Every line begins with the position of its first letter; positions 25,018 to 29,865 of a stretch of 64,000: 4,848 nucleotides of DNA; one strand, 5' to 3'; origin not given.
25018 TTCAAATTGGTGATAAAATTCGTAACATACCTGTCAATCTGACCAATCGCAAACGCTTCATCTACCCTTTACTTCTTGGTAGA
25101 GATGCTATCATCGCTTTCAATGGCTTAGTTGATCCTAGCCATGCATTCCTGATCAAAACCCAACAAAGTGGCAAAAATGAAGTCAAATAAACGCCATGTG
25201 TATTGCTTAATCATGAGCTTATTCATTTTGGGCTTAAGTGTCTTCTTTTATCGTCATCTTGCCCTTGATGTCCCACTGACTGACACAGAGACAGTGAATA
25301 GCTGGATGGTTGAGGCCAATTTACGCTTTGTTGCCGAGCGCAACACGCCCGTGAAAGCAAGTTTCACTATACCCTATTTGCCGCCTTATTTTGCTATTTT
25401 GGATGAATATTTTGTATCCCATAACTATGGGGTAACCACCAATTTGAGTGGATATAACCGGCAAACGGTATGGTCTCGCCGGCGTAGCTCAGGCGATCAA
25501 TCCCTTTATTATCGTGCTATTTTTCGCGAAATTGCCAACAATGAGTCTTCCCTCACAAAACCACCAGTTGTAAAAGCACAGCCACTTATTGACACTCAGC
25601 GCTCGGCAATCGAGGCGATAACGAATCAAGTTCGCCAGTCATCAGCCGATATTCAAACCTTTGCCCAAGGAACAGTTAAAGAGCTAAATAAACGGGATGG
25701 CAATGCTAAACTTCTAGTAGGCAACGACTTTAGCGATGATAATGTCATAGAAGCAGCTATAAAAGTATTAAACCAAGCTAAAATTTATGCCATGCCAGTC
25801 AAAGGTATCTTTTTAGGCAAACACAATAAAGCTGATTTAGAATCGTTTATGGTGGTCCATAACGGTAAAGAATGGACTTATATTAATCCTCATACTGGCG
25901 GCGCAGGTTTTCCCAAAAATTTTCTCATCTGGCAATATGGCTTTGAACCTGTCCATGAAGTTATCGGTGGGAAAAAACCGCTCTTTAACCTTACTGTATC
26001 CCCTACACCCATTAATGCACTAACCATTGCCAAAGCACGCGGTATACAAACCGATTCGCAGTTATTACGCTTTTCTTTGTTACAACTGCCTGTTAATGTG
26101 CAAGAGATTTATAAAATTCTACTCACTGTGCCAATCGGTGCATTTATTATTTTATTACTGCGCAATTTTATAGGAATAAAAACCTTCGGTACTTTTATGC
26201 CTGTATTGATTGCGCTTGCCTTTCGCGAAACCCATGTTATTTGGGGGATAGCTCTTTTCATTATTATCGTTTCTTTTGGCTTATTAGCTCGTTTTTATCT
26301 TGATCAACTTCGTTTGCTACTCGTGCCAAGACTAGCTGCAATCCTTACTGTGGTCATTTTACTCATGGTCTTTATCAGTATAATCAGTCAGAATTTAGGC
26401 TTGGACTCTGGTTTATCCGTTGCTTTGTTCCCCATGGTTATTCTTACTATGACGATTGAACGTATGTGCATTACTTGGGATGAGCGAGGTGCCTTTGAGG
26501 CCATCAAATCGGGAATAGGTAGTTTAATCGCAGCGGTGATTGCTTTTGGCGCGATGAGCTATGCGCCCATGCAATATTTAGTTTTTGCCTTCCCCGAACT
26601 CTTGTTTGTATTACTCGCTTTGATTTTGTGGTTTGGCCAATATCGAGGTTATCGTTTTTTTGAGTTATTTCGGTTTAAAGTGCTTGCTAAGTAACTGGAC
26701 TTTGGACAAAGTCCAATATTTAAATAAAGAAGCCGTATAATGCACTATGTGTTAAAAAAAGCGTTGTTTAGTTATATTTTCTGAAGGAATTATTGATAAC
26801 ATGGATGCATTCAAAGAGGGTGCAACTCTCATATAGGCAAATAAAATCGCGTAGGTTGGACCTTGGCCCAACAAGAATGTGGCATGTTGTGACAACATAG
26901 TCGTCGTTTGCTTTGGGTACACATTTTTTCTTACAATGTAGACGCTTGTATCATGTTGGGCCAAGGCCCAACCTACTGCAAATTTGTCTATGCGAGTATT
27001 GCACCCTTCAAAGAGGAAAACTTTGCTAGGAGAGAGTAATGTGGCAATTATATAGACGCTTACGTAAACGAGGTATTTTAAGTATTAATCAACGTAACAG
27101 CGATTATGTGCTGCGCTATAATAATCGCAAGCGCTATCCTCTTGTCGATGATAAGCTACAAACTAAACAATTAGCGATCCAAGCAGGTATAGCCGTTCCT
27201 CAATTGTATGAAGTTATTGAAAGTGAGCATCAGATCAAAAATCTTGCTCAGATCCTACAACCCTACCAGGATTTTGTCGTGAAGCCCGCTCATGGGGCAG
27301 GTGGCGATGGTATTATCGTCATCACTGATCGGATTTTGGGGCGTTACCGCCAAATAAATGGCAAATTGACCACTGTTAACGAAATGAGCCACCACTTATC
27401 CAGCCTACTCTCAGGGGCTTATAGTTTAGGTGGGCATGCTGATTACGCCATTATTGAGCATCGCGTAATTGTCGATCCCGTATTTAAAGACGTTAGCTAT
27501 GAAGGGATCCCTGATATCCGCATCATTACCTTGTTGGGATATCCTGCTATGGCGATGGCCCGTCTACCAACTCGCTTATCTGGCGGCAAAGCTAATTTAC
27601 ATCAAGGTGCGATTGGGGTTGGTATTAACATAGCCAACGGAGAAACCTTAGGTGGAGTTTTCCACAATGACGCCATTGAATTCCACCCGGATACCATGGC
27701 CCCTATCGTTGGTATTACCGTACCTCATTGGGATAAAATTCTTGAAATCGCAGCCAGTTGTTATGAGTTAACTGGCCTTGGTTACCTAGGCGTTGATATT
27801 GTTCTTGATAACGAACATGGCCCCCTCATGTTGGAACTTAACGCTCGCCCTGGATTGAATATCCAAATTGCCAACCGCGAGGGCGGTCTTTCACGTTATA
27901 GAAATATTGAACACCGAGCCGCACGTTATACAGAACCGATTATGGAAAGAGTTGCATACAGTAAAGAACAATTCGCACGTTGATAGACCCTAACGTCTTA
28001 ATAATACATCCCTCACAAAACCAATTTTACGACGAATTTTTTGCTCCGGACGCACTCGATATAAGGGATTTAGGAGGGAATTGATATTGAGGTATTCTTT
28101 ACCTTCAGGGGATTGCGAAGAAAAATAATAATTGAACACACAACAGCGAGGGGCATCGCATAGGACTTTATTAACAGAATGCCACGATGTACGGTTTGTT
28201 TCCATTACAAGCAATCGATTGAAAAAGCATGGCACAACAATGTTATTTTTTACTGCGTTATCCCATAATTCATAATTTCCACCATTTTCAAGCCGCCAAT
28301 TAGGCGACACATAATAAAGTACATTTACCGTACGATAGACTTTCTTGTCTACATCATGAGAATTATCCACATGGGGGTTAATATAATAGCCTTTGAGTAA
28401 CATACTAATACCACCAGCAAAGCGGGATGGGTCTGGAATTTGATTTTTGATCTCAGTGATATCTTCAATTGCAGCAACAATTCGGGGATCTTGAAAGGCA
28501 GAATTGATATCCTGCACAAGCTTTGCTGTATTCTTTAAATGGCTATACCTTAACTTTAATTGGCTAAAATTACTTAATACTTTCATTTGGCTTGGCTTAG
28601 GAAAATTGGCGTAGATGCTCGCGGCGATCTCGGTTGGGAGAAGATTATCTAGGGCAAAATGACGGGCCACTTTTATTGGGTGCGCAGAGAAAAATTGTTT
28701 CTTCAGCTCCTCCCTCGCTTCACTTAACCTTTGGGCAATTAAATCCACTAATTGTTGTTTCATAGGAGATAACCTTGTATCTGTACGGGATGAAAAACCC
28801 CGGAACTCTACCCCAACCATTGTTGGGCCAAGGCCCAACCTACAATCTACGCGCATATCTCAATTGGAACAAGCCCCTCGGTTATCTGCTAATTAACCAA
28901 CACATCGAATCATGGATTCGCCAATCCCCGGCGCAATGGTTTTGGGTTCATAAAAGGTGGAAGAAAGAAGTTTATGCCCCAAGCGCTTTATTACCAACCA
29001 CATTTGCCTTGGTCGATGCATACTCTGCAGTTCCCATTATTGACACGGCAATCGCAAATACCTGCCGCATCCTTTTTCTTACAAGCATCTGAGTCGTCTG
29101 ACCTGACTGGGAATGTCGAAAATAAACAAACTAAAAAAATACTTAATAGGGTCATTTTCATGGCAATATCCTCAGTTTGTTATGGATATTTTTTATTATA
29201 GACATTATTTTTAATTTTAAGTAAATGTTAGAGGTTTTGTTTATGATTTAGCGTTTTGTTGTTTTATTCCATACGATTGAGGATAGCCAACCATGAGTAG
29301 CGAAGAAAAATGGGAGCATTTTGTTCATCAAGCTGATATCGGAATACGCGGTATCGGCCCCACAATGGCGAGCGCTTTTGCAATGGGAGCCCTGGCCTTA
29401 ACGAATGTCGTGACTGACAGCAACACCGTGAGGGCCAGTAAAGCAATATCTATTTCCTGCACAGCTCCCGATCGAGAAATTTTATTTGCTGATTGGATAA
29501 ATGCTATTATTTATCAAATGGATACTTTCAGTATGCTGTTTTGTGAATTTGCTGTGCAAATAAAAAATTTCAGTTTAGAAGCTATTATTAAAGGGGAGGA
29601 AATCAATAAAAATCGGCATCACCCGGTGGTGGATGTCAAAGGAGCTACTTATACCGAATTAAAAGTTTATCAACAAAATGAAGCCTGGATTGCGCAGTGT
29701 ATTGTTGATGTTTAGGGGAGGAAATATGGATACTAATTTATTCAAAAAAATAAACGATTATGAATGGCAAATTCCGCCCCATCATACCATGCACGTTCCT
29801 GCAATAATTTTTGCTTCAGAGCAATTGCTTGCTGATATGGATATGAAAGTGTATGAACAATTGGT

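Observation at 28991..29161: Unannotated 56-aa secreted six-cysteine peptide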

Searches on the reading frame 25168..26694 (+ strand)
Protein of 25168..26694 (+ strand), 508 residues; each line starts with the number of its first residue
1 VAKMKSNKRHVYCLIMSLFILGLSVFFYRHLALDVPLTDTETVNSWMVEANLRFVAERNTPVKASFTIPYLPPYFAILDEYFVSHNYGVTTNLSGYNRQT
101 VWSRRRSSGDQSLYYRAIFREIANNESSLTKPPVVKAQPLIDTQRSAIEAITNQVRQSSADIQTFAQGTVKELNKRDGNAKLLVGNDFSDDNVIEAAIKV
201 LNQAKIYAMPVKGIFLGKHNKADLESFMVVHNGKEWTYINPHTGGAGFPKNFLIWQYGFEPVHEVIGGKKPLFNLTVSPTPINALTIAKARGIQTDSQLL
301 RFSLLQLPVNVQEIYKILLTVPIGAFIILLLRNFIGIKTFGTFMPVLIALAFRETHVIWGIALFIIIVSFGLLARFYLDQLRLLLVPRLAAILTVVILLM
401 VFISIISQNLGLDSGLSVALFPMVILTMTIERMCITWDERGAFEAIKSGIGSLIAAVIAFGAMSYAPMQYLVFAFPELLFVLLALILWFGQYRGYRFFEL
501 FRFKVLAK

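Call 4: search_protein_families(library=pfam, proteins=[window:25168-26694:+], max_evalue=0.1)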
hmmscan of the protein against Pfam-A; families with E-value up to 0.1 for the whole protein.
window:25168-26694:+ (508 aa): 2 families
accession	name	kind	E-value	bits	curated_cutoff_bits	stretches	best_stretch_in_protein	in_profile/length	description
PF14402.11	7TM_transglut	-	2e-100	335.8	25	1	261-506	2-247/248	7 transmembrane helices usually fused to an inactive transglutaminase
PF14400.11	Transglut_i_TM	-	6.9e-45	153.3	25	1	28-185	1-159/161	Inactive transglutaminase fused to 7 transmembrane helices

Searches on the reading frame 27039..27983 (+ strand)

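Call 4: search_protein_families(library=pfam, proteins=[window:27039-27983:+], max_evalue=0.1)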
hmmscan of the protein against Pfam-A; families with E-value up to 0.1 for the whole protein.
window:27039-27983:+ (314 aa): 8 families
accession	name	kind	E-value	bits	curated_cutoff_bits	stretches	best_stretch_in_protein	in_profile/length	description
PF14397.11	ATPgrasp_ST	-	3.8e-89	299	31.4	1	18-291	1-277/278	Sugar-transfer associated ATP-grasp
PF14398.11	ATPgrasp_YheCD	-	4.5e-09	36.4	26.8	2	65-116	37-95/255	YheC/D like ATP-grasp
PF08443.16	RimK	-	1.1e-08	35.4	21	1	235-274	132-170/188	RimK-like ATP-grasp domain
PF02655.19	ATP-grasp_3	-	5.5e-08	33.5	23.2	2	235-271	120-157/160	ATP-grasp domain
PF02955.21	GSH-S_ATP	-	6e-05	23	23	1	65-97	20-52/175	Prokaryotic glutathione synthetase, ATP-grasp domain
PF03133.20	TTL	-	0.00058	19.6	20.1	0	250-274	238-262/292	Tubulin-tyrosine ligase family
PF14305.11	ATPgrasp_TupA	-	0.033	14.1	25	1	26-154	8-123/241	TupA-like ATPgrasp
PF07478.18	Dala_Dala_lig_C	-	0.099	12.6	24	0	230-273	134-178/204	D-ala D-ala ligase C-terminus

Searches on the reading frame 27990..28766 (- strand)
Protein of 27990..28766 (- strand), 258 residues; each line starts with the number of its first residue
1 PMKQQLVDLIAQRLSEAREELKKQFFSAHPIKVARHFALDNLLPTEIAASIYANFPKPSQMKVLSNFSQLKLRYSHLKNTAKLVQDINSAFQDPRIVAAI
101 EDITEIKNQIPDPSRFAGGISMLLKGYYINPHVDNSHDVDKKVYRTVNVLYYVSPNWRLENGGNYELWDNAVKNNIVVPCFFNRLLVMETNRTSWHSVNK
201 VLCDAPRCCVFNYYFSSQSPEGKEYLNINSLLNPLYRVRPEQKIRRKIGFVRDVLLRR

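Call 4: search_protein_families(library=pfam, proteins=[window:27990-28766:-], max_evalue=0.1)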
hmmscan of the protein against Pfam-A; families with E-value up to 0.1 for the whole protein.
window:27990-28766:- (258 aa): 3 families
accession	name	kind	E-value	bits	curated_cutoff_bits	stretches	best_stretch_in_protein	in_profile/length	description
PF13640.12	2OG-FeII_Oxy_3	-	1.6e-12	48.6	27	1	124-214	7-97/98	2OG-Fe(II) oxygenase superfamily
PF13661.12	2OG-FeII_Oxy_4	-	3.1e-07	31.2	27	1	129-210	7-93/98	2OG-Fe(II) oxygenase superfamily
PF18041.7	MapZ_EC1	-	0.019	15.7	33.1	1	62-97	57-92/129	MapZ extracellular domain 1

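Call 39: search_protein_families(library=ncbifam, proteins=[window:27990-28766:-], max_evalue=1)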
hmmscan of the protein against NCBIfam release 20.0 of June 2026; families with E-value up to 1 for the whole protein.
window:27990-28766:- (258 aa): 2 families
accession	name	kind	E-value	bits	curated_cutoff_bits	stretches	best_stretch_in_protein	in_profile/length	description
NF052475.1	2OG-Fe_FlmC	exception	0.00048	20.2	240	1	124-210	94-174/181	FlmC family 2OG-Fe(II) oxygenase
NF047909.1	CellAnchorMapZStrp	equivalog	0.21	10.3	700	1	66-102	254-290/474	cell division site-positioning protein MapZ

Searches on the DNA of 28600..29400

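Call 79: search_rna_families(source=window, start=28600, end=29400, threshold=evalue, max_evalue=1)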
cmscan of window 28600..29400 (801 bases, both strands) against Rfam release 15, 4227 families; matches with E-value up to 1: 0.
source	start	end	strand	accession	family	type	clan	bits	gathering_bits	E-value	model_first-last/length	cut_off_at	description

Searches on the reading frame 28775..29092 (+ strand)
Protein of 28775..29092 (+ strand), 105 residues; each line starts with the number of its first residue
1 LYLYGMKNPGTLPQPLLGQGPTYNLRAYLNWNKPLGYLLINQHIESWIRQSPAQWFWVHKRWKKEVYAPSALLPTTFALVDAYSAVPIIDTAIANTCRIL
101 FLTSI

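Call 11: search_protein_families(library=pfam, proteins=[window:28775-29092:+], max_evalue=10)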
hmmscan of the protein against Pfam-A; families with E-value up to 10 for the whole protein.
window:28775-29092:+ (105 aa): 1 family
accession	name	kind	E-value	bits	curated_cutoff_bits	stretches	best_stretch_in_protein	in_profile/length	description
PF03279.18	Lip_A_acyltrans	-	2.5e-06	27.3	22.3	1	40-64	271-295/295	Bacterial lipid A biosynthesis acyltransferase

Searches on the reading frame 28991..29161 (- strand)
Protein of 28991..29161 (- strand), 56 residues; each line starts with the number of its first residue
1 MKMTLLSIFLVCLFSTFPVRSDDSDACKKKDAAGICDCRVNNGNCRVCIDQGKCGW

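Call 4: search_protein_families(library=pfam, proteins=[window:28991-29161:-], max_evalue=0.1)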
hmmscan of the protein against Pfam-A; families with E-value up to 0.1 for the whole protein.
window:28991-29161:- (56 aa): 0 families

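Call 7: find_homologous_proteins(query=window:28994-29161:-, max_evalue=10)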
Query window:28994-29161:- (56 aa): 1 proteins with E <= 10 among 1 candidates.
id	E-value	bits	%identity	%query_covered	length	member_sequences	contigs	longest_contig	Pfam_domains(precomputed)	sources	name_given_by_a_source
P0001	7.7e-32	125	100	100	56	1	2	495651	-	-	-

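Call 16: search_protein_representatives(protein=window:28994-29161:-)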
Query: 56 residues. Proteins with E-value up to 0.001 (for the whole library): 3; up to 1e-10: 1; up to 1e-30: 1. The best 3 are listed.
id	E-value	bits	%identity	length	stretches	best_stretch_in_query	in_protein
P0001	2.5e-32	124.9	100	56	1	1-56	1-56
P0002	2.2e-10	56.0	55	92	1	8-56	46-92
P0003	8.0e-07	44.8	44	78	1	16-56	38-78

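Call 19: find_homologous_proteins(query=A1, max_evalue=1)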
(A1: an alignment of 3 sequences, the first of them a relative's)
Query A1 (3 sequences) (56 aa, profile of the alignment): 3 proteins with E <= 1 among 51 candidates.
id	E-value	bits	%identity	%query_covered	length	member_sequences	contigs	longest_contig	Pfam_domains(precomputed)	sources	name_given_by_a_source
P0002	9.3e-30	121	46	100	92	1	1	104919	-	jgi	-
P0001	4.0e-27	112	100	100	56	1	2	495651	-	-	-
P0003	1.5e-26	111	45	75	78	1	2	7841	-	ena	-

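Call 20: find_related_loci(query=A1, collection=genome_contigs, flank=8000)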
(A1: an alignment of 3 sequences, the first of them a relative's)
Query A1 (56 aa) in genome_contigs; peptide patterns used: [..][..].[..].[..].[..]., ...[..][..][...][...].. (x = any residue, [..] = any of these).
36 stretches matched a pattern, but none encodes a relative of the query by tblastn (E <= 1e-3).

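Call 21: find_encoding_contigs(protein=P0002, flank=10000, max_places=4)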
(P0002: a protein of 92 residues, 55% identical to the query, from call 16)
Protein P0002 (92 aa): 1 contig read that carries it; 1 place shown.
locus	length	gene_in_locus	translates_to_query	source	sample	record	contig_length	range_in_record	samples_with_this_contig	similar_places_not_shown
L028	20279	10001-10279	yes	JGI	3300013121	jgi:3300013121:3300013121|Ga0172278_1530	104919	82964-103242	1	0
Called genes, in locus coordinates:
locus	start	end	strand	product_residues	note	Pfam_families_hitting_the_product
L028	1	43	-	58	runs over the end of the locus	-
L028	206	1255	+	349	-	PF00078:RVT_1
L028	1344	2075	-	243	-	-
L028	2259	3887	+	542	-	PF13817:DDE_Tnp_IS66_C (faint), PF03050:DDE_Tnp_IS66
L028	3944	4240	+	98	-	-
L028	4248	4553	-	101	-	-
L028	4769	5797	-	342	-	PF03486:HI0933_like (faint), PF07992:Pyr_redox_2, PF13738:Pyr_redox_3, PF00070:Pyr_redox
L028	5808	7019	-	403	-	PF07690:MFS_1, PF00083:Sugar_tr (weak), PF07690:MFS_1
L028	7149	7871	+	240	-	PF00106:adh_short, PF01370:Epimerase (weak), PF08659:KR, PF23441:SDR (faint), PF13460:NAD_binding_10 (weak), PF13561:adh_short_C2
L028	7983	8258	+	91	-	-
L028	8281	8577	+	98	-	-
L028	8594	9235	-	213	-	PF00440:TetR_N, PF14246:TetR_C_7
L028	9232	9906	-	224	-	PF01814:Hemerythrin (weak)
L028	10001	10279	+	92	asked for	-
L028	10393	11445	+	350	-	-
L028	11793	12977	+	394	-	PF07690:MFS_1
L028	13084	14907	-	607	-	PF13522:GATase_6, PF13537:GATase_7, PF01380:SIS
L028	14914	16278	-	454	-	PF00483:NTP_transferase, PF12804:NTP_transf_3, PF25084:LbH_EIF2B (faint), PF00132:Hexapep (weak), PF25087:GMPPB_C (weak), PF00132:Hexapep, PF14602:Hexapep_2 (weak)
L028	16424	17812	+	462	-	PF00749:tRNA-synt_1c, PF19269:Anticodon_2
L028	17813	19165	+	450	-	PF01406:tRNA-synt_1e, PF09334:tRNA-synt_1g (faint), PF00133:tRNA-synt_1, PF09190:DALR_2, PF23493:CysS_C (weak)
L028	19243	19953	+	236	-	PF00588:SpoU_methylase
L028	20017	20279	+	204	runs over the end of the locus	PF00163:Ribosomal_S4, PF01479:S4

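Call 22: find_encoding_contigs(protein=P0003, flank=10000, max_places=4)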
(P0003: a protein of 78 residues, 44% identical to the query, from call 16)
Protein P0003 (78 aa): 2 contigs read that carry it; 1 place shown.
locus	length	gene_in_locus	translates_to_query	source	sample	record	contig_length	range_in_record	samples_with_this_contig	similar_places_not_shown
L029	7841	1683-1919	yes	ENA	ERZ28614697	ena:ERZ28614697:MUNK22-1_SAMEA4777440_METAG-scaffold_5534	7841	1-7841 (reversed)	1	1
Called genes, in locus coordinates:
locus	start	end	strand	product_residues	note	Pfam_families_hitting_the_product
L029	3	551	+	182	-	?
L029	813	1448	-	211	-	PF27161:HI_0983 (faint)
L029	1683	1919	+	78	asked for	-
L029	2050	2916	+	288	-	PF14805:THDPS_N_2, PF25084:LbH_EIF2B (weak), PF00132:Hexapep (weak), PF14602:Hexapep_2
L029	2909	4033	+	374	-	PF01546:Peptidase_M20, PF07687:M20_dimer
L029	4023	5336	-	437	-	PF05496:RuvB_N (faint), PF01078:Mg_chelatase (faint), PF00004:AAA (weak), PF07728:AAA_5 (weak), PF13191:AAA_16 (faint), PF13401:AAA_22 (weak), PF07724:AAA_2, PF00004:AAA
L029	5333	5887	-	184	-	PF00227:Proteasome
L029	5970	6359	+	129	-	PF11969:DcpS_C, PF01230:HIT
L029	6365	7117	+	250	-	PF01209:Ubie_methyltran, PF13489:Methyltransf_23, PF05175:MTS (faint), PF13847:Methyltransf_31, PF08241:Methyltransf_11, PF08242:Methyltransf_12, PF13649:Methyltransf_25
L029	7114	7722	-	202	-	PF18306:LDcluster4, PF03641:Lysine_decarbox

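Call 39: search_protein_families(library=ncbifam, proteins=[P0001, P0002, P0003, L028:10393-11442:+], max_evalue=1)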
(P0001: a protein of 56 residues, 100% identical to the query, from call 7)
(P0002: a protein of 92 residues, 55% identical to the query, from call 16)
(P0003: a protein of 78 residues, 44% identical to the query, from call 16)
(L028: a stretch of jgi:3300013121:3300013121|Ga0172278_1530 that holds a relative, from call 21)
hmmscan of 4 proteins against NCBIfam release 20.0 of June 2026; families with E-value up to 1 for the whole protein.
P0001 (56 aa): 0 families

P0002 (92 aa): 0 families

P0003 (78 aa): 0 families

L028:10393-11442:+ (350 aa): 0 families

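Call 40: search_protein_families(library=pfam, proteins=[P0002, P0003, L028:10393-11442:+, L028:9232-9906:-, L029:813-1448:-], max_evalue=10)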
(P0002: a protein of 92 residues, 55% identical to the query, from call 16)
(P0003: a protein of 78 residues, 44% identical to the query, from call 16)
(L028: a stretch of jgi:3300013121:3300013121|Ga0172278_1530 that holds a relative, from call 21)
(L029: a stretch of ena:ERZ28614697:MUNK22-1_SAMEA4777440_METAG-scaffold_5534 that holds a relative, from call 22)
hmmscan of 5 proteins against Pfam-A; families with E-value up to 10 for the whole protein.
P0002 (92 aa): 1 family
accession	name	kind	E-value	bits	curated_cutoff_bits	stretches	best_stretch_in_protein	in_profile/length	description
PF11106.13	YjbE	-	0.21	12.3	27.9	1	46-85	9-46/79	Exopolysaccharide production protein YjbE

P0003 (78 aa): 0 families

L028:10393-11442:+ (350 aa): 2 families
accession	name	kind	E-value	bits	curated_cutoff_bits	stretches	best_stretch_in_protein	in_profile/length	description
PF19716.4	DUF6211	-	0.034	15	25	1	183-253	13-82/92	Family of unknown function (DUF6211)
PF22978.1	HAD_Pex22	-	0.13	12.5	27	1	184-260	27-89/135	Peroxisome biogenesis protein 22, Haloacid dehydrogenase-like domain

L028:9232-9906:- (224 aa): 3 families
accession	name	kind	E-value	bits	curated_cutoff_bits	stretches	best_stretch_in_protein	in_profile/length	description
PF01814.28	Hemerythrin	-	2e-06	28.7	25.3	2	4-136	3-125/127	Hemerythrin HHE cation binding domain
PF14357.11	DUF4404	-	0.015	16.4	27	1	27-95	17-79/83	Domain of unknown function (DUF4404)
PF08891.16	YfcL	-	0.086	13.6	25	1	38-107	2-65/83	YfcL protein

L029:813-1448:- (211 aa): 0 families

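Call 52: find_encoding_contigs(protein=P0001, flank=4000, max_places=4)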
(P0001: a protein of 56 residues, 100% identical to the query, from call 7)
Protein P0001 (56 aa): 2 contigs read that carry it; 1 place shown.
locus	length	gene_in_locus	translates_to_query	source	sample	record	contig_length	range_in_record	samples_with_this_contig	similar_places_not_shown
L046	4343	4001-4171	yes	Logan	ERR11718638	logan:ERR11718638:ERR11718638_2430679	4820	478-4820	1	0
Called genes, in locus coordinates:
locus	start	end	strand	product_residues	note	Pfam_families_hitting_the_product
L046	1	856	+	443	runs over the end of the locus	?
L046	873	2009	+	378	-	PF00856:SET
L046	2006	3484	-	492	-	PF01139:RtcB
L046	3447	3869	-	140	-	PF01951:Archease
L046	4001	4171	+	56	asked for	-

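Call 58: search_dna_similar(query=window:28994-29161:-, collection=plasmids, mode=protein, max_evalue=1)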
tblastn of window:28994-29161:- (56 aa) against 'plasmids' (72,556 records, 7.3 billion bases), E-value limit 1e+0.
No match.

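Call 61: search_protein_families(library=phrogs, proteins=[P0001, P0002, P0003], max_evalue=1)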
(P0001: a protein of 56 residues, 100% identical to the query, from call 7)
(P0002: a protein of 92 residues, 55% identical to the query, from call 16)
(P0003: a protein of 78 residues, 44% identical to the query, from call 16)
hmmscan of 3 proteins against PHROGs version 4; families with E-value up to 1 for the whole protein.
P0001 (56 aa): 3 families
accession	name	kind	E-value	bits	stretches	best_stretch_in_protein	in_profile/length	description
phrog_17228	-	other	0.1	13.8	1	25-53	86-114/201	peptidase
phrog_35662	-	unknown function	0.16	13.5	1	5-30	57-82/95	-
phrog_30186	-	unknown function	0.29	12.4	1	10-53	28-69/113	-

P0002 (92 aa): 0 families

P0003 (78 aa): 0 families

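Call 62: search_protein_families(library=padloc, proteins=[P0001, P0002, P0003], max_evalue=1)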
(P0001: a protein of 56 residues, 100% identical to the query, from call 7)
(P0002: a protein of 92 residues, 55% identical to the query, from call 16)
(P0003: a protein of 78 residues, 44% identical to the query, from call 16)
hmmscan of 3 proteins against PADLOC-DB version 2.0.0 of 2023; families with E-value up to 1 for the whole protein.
P0001 (56 aa): 0 families

P0002 (92 aa): 0 families

P0003 (78 aa): 0 families

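Call 78: search_protein_families(library=pfam, proteins=[L029:3-551:+, L028:1344-2075:-, L028:7983-8258:+, L028:8281-8577:+, L028:3944-4240:+, L028:4248-4553:-], max_evalue=0.01)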
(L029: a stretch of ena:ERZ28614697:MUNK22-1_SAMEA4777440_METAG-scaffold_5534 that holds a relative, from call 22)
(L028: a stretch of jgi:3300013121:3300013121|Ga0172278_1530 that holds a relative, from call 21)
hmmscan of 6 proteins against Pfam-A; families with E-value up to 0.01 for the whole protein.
L029:3-551:+ (182 aa): 2 families
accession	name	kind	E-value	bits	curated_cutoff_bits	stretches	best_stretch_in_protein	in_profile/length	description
PF00560.39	LRR_1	-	7.1e-05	22.6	20.6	0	68-86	2-20/23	Leucine Rich Repeat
PF13516.12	LRR_6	-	0.00035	20.9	23.4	0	9-24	2-17/24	Leucine Rich repeat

L028:1344-2075:- (243 aa): 0 families

L028:7983-8258:+ (91 aa): 0 families

L028:8281-8577:+ (98 aa): 0 families

L028:3944-4240:+ (98 aa): 0 families

L028:4248-4553:- (101 aa): 0 families

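Call 86: predict_structure(alignment_id=A3)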
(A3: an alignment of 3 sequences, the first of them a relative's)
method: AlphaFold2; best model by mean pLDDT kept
length: 33 residues; sequences in the alignment: 3
mean_pLDDT: 63.7   pTM: 0.31
mean pLDDT of the five models: 63.7, 62.8, 60.0, 57.7, 49.4
residues with pLDDT >= 90: 0; 70-90: 6; 50-70: 26; < 50: 1
segments of 3 or more residues with pLDDT < 50: none
pLDDT, mean of each block of 10 residues (from residue 1): 63 63 69 54
secondary structure, 60 per line:
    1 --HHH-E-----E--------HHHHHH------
elements in order: H22-27

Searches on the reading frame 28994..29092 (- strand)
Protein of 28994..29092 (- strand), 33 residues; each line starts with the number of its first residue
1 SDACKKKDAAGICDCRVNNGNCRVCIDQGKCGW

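Call 28: find_related_loci(query=A2, collection=metagenome_contigs, flank=8000)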
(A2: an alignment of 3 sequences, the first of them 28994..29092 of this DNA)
Query A2 (33 aa) in metagenome_contigs; peptide patterns used: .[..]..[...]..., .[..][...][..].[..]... (x = any residue, [..] = any of these).
243 stretches matched a pattern, but none encodes a relative of the query by tblastn (E <= 1e-3).

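Call 38: search_solved_structures(query=A2, max_evalue=10, show_alignments=3)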
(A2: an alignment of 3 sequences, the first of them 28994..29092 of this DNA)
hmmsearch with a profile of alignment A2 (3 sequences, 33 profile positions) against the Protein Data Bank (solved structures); distinct sequences matched with E-value up to 10: 0.

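Call 40: search_protein_families(library=pfam, proteins=[window:28994-29092:-], max_evalue=10)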
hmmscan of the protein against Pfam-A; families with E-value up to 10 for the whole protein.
window:28994-29092:- (33 aa): 0 families

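Call 42: predict_structure(alignment_id=A2)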
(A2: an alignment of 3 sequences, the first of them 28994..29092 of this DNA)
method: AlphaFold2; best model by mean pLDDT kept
length: 33 residues; sequences in the alignment: 3
mean_pLDDT: 62.5   pTM: 0.31
mean pLDDT of the five models: 62.5, 61.1, 58.7, 57.4, 57.4
residues with pLDDT >= 90: 0; 70-90: 6; 50-70: 24; < 50: 3
segments of 3 or more residues with pLDDT < 50: none
pLDDT, mean of each block of 10 residues (from residue 1): 54 64 71 57
secondary structure, 60 per line:
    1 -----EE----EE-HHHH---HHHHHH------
elements in order: H15-18 H22-27

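Call 46: fold_search(model_id=the predicted structure, library=pdb)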
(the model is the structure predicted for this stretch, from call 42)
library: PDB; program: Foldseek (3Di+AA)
matches with E <= 10: 0; with E <= 0.001: 0
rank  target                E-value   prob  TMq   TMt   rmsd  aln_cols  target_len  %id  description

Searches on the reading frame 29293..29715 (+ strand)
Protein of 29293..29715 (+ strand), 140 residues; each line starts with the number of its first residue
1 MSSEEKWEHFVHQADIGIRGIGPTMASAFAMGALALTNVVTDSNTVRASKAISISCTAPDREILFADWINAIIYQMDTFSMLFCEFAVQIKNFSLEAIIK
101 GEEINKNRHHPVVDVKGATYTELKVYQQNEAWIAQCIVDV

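Call 4: search_protein_families(library=pfam, proteins=[window:29293-29715:+], max_evalue=0.1)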
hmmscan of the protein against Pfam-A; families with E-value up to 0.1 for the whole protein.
window:29293-29715:+ (140 aa): 1 family
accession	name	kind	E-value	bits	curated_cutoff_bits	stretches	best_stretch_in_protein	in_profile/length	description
PF01951.21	Archease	-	6.2e-36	124.2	25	1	7-140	1-136/136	Archease protein family (MTH1598/TM1083)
